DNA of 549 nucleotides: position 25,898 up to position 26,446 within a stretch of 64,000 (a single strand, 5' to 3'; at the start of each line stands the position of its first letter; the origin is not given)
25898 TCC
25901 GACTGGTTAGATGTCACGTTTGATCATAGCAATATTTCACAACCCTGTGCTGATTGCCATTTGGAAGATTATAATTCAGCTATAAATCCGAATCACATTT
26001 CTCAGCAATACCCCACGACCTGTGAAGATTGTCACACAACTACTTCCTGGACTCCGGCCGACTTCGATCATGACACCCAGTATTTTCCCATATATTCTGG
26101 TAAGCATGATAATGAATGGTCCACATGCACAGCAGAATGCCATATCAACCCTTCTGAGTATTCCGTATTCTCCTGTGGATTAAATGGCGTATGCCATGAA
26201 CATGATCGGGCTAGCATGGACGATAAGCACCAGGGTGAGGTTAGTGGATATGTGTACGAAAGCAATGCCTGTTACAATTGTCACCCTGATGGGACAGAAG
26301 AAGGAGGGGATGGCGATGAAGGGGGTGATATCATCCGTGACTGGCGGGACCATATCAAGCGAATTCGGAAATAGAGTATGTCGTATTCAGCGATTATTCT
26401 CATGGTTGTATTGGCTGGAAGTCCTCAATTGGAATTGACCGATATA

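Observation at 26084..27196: Conserved ~75-aa C-terminal module shared by the 28-haem and 8-haem proteins, with CX3CH, a C-x5-CHEH element and a terminal CYxCH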

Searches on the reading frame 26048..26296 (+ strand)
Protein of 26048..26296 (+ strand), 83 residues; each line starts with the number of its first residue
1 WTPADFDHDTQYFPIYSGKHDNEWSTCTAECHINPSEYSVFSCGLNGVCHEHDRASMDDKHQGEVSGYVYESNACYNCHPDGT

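Call 16: find_related_loci(query=A2, collection=genome_contigs, flank=10000)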
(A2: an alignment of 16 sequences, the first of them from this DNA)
Query A2 (83 aa) in genome_contigs; peptide patterns used: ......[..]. (x = any residue, [..] = any of these).
600 stretches matched a pattern (row limit reached: there are more); 581 encode a relative of the query (tblastn E <= 1e-3); the best 80 are kept; 79 distinct loci.
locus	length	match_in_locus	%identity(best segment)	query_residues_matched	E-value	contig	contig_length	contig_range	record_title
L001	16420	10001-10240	71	1-80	2e-39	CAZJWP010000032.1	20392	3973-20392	MAG TPA_asm: uncultured bacterium isolate binchicken_co275_203 genome assembly, contig: NODE_3395_length_20392_cov_20.08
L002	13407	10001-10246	68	1-82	1e-37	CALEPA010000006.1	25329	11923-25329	MAG TPA_asm: uncultured Candidatus Marinimicrobia bacterium isolate DRR093005_bin.25_CONCOCT_v1.1_MAG genome assembly, c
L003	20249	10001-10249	66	1-83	7e-37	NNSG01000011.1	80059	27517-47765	MAG: Candidatus Marinimicrobia bacterium 408169 11, whole genome shotgun sequence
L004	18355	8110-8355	64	1-83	1e-34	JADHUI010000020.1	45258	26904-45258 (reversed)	MAG: Candidatus Neomarinimicrobiota bacterium isolate BS150m-G42 BS-150m-C612, whole genome shotgun sequence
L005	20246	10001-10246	63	1-83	1e-32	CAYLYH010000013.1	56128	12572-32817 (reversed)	MAG TPA_asm: uncultured bacterium isolate SRP077602_co11_399 genome assembly, contig: NODE_350_length_56128_cov_13.63957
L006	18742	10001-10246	61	1-82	1e-32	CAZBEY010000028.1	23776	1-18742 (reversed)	MAG TPA_asm: uncultured bacterium isolate binchicken_co275_25 genome assembly, contig: NODE_2599_length_23776_cov_154.43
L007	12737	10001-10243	61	1-82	1e-31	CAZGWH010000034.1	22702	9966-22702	MAG TPA_asm: uncultured bacterium isolate SRP200020_co5_28 genome assembly, contig: NODE_3501_length_22702_cov_20.021769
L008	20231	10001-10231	65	1-82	9e-31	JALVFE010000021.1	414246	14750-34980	MAG: Melioribacteraceae bacterium isolate 134-614_metabat2_scaf2bin.157 134-614_scaffold_2_c1, whole genome shotgun sequ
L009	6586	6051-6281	65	1-82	1e-30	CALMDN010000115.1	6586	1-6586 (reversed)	MAG TPA_asm: uncultured Bacteroidales bacterium isolate SRR8868559_bin.18_CONCOCT_v1.1_MAG genome assembly, contig: ERZ1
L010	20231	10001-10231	66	1-82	1e-30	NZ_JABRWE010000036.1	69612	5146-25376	MAG: Ignavibacterium sp. isolate MAG-12 c_000000000104, whole genome shotgun sequence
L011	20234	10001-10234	66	1-83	3e-30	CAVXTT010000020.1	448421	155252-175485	MAG: uncultured Ignavibacteriales bacterium isolate MFD05674.bin.2.157 genome assembly, contig: contig_62060, whole geno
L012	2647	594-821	65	1-80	3e-30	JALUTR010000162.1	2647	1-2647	MAG: Candidatus Neomarinimicrobiota bacterium isolate 128-326_maxbin2_scaf2bin.003 128-326_scaffold_25924_c1, whole geno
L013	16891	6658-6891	61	1-83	4e-30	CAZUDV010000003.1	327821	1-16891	MAG TPA_asm: uncultured Bacteroidales bacterium isolate SRP239243_co1_12 genome assembly, contig: NODE_8_length_327821_c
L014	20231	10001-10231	63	1-82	2e-30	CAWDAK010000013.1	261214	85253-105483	MAG: uncultured Ignavibacteria bacterium isolate MFD01721.bin.2.18 genome assembly, contig: contig_3962, whole genome sh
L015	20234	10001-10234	63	1-83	6e-30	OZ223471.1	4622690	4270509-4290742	MAG: Bacteroidales bacterium isolate a5dadea3-f0cc-47fd-ae8e-5886e0073126 genome assembly, chromosome: 1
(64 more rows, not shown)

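Call 20: search_protein_representatives(alignment_id=A2)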
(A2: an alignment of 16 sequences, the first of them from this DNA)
Query: 16 sequences, 78 profile positions. Proteins with E-value up to 0.001 (for the whole library): 1183; up to 1e-10: 707; up to 1e-30: 173. The best 150 are listed.
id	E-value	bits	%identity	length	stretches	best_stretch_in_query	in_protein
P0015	0.0e+00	1403.0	-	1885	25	9-77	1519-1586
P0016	1.2e-273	900.5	-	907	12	6-78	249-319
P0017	1.5e-190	634.3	-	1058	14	9-77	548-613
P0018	9.3e-189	628.6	-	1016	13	7-78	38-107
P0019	5.9e-170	568.3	-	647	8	6-78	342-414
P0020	4.6e-166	555.9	-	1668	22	1-78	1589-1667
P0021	2.4e-154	518.3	-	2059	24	6-78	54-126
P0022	5.6e-152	510.7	-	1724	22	1-78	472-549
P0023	1.1e-139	471.3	-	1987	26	1-78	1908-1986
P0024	6.7e-138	465.6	-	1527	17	26-77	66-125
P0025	1.7e-126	429.1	-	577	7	1-78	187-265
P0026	1.3e-121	413.4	-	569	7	5-78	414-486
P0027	2.4e-118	403.0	-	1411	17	3-78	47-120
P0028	1.8e-117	400.2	-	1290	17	1-78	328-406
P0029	1.2e-116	397.5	-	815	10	7-78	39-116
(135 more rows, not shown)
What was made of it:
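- One representative protein has 25 matched stretches along its 1885 aa (call 20).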

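Call 21: predict_structure(alignment_id=A2)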
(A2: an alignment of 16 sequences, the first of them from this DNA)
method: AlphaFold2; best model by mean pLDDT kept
length: 83 residues; sequences in the alignment: 16
mean_pLDDT: 48.3   pTM: 0.30
mean pLDDT of the five models: 48.3, 46.4, 43.2, 41.6, 40.7
residues with pLDDT >= 90: 0; 70-90: 0; 50-70: 29; < 50: 54
segments of 3 or more residues with pLDDT < 50: 1-6, 8-31, 44-49, 65-69, 71-76, 78-83
pLDDT, mean of each block of 10 residues (from residue 1): 46 39 44 54 47 60 50 48 47
secondary structure, 60 per line:
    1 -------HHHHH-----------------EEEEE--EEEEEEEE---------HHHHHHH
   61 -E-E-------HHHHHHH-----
elements in order: H8-12 E30-34 E37-44 H54-60 H72-78
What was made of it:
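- AlphaFold2 gave no usable model of the module (pLDDT 48, call 21).
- Tried and rejected: AlphaFold2 of the module from a 16-sequence alignment gave pLDDT 48 and was unusable, so no fold search was run on it (call 21).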

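Call 28: search_solved_structures(query=A2, max_evalue=10, show_alignments=5)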
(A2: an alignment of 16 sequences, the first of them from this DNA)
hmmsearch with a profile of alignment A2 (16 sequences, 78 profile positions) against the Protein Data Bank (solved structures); distinct sequences matched with E-value up to 10: 5.
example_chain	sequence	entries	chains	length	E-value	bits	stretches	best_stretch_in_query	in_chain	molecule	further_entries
4bfe_A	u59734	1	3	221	0.21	15.4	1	20-52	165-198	CELL SURFACE GLYCOPROTEIN CD200 RECEPTOR 4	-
7lq5_A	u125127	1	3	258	0.46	14.3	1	13-49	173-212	Cytochrome c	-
3a71_A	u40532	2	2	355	0.87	13.4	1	1-37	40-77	Exo-arabinanase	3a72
3ouq_A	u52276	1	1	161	2.6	11.8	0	23-47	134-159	Cytochrome c family protein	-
6hv8_A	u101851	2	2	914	6.6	10.5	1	37-75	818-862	DNA polymerase epsilon catalytic subunit A | DNA polymerase epsilon catalytic subunit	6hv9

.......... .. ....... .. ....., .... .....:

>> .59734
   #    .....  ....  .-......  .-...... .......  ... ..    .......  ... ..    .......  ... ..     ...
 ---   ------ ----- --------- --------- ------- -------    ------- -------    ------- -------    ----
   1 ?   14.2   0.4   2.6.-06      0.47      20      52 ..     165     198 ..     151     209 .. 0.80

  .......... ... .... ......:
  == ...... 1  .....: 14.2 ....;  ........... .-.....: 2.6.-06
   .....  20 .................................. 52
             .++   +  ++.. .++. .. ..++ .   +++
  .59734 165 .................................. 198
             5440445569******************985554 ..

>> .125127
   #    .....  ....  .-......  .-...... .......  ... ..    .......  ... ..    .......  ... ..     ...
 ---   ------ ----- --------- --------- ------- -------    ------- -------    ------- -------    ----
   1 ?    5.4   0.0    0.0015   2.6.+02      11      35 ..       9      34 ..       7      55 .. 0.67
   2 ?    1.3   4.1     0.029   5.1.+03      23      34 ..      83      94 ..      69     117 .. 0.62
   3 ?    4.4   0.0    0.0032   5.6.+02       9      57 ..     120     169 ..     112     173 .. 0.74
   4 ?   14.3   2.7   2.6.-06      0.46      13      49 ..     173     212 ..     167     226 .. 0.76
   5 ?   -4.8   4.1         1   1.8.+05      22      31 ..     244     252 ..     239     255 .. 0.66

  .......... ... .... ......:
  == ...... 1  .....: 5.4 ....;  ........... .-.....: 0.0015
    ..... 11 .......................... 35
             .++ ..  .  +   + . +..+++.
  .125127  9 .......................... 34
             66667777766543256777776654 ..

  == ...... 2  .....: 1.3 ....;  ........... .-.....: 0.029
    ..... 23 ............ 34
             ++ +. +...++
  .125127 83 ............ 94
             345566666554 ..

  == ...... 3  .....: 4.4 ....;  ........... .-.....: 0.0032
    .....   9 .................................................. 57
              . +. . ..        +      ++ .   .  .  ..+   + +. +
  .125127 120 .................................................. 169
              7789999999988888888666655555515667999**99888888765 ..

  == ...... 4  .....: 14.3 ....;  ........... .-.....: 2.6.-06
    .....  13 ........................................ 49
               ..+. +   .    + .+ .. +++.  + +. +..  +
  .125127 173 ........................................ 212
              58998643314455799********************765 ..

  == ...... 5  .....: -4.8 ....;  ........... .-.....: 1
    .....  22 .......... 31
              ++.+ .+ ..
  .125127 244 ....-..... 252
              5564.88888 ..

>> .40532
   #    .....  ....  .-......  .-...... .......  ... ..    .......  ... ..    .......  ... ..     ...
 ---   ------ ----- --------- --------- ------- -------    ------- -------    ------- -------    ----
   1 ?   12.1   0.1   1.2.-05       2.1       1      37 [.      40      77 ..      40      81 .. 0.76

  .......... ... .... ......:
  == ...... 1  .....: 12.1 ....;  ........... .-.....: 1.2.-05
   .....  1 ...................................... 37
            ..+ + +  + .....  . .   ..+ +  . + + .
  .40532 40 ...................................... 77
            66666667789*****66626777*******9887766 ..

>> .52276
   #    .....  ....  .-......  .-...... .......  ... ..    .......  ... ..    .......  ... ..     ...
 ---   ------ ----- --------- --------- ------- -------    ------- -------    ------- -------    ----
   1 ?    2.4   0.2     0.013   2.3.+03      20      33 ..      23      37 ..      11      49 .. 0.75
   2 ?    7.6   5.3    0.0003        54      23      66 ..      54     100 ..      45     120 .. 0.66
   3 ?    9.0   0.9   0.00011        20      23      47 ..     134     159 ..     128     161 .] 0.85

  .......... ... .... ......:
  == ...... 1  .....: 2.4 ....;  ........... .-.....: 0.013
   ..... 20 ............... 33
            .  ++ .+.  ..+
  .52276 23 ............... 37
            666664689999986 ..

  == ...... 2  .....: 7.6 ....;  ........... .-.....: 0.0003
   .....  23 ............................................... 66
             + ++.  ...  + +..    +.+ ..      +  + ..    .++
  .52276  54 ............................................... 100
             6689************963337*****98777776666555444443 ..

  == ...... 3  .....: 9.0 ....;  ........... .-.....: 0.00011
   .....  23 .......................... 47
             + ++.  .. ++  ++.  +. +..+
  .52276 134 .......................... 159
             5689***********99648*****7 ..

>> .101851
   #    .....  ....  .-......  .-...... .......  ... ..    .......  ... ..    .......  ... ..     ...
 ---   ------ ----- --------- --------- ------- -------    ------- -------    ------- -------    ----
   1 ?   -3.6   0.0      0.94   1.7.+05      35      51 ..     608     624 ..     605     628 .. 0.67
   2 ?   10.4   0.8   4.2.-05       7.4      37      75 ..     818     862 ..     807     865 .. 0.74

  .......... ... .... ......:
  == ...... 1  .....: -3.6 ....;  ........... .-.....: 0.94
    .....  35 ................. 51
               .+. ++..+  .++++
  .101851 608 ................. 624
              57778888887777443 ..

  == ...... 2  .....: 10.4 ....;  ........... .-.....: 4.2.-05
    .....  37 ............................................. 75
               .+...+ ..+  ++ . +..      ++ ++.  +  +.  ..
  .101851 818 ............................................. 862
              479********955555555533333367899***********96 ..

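Call 60: find_homologous_proteins(query=A2, max_evalue=1e-10)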
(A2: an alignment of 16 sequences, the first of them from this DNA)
Query A2 (16 sequences) (83 aa, profile of the alignment): 177 proteins with E <= 1e-10 among 813 candidates; the best 120 are listed.
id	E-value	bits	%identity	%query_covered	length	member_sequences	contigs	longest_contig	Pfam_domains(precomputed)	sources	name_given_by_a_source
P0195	3.7e-56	205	62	92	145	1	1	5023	PF02085.22,PF14522.12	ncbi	ncbi:MAG: cytochrome c3 family protein, partial [bacterium]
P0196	3.4e-39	151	61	92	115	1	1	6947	-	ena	-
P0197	3.9e-38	148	60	93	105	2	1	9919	-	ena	-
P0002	8.7e-38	146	58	100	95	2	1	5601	-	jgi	jgi:hypothetical protein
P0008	3.0e-37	145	59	99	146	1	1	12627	PF14522.12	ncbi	ncbi:MAG: hypothetical protein D6715_10875, partial [Calditrichaeota bacterium]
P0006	5.6e-37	144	60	98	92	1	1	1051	PF02085.22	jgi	jgi:hypothetical protein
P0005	9.2e-37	143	60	99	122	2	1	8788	PF14522.12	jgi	jgi:hypothetical protein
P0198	1.1e-36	143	59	99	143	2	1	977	PF14522.12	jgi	-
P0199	5.0e-36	141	63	99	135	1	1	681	-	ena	-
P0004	5.8e-36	141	62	99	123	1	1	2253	-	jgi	-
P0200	1.0e-35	140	59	99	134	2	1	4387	-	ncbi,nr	ncbi:MAG: hypothetical protein KDC19_14370, partial [Saprospiraceae bacterium]|nr:hypothetical prote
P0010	1.3e-35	139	63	99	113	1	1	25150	-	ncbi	ncbi:MAG: hypothetical protein QM495_09760, partial [Lutibacter sp.]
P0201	6.2e-35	137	61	99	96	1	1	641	-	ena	-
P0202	6.3e-35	137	60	99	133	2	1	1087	-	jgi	jgi:hypothetical protein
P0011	9.5e-35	137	55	100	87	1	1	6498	-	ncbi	ncbi:MAG: hypothetical protein AB1775_12805, partial [Bacteroidota bacterium]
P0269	1.7e-29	120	53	100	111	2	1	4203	-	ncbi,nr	ncbi:MAG: hypothetical protein HKO65_16710, partial [Gemmatimonadetes bacterium]|nr:hypothetical pro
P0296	1.8e-27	113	53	99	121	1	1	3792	-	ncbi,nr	ncbi:MAG TPA: hypothetical protein VFI13_13630, partial [Gemmatimonadales bacterium]|nr:hypothetical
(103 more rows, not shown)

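Call 64: find_encoding_contigs(protein=P0269, flank=5000, max_places=2)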
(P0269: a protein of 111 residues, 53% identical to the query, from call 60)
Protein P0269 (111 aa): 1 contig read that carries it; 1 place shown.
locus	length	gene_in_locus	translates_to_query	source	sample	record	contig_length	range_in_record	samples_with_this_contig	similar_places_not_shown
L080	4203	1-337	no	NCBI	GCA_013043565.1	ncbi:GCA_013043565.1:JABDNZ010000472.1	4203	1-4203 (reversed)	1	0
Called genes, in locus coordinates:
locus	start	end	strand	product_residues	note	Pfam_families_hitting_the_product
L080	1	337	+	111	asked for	?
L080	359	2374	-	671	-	PF00884:Sulfatase, PF16347:SGSH_C, PF14707:Sulfatase_C, PF00754:F5_F8_type_C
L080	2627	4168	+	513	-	PF00884:Sulfatase, PF01663:Phosphodiest (faint), PF16347:SGSH_C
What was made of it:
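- One contig has the module with no barrel after it (call 64).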

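Call 65: find_encoding_contigs(protein=P0296, flank=5000, max_places=2)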
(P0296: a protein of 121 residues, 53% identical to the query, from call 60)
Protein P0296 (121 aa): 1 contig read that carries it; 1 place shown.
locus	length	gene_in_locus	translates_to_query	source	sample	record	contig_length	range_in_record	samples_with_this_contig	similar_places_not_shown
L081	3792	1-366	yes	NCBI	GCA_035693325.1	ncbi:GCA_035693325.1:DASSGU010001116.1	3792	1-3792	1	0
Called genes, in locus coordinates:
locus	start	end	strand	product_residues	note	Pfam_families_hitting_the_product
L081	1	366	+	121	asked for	?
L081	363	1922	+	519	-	-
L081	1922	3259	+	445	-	PF00037:Fer4 (faint), PF12797:Fer4_2 (faint), PF12837:Fer4_6 (faint), PF13237:Fer4_10, PF14697:Fer4_21 (weak), PF12838:Fer4_7 (weak), PF07992:Pyr_redox_2, PF13738:Pyr_redox_3, +4 more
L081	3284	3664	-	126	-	-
